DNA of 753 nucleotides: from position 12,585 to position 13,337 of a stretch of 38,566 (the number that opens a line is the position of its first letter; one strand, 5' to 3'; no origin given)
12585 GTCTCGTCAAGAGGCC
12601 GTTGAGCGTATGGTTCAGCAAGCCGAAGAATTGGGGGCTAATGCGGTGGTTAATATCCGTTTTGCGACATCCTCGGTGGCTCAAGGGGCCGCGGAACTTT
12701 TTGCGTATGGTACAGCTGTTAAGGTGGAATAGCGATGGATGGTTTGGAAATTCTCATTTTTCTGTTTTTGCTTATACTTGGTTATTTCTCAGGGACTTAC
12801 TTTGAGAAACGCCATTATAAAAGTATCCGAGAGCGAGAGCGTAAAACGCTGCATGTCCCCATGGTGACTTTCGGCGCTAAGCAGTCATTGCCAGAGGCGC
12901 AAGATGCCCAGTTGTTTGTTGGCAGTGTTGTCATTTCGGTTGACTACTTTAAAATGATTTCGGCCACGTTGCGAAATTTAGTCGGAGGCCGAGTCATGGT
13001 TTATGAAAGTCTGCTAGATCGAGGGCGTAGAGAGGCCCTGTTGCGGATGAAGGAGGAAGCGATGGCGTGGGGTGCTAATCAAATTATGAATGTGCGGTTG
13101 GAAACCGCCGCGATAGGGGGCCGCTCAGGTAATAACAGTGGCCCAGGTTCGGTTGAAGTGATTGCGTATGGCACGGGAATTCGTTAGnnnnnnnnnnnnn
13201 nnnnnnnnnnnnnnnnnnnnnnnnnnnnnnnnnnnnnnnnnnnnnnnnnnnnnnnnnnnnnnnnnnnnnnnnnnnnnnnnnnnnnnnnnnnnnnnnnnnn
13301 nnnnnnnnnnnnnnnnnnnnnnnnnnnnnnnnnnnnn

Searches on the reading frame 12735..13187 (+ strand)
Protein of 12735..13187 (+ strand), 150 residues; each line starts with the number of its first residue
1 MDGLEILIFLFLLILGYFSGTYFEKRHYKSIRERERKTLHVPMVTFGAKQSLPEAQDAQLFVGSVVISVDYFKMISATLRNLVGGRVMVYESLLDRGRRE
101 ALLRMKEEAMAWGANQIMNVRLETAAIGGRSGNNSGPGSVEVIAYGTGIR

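Call 34: search_protein_families(library=pfam, proteins=[window:12735-13187:+], max_evalue=0.001)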
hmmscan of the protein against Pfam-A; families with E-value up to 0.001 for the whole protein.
window:12735-13187:+ (150 aa): 1 family
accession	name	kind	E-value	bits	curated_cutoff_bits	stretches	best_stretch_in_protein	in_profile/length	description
PF01906.23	YbjQ_1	-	1.5e-19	71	23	1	60-149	20-101/103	Putative heavy-metal-binding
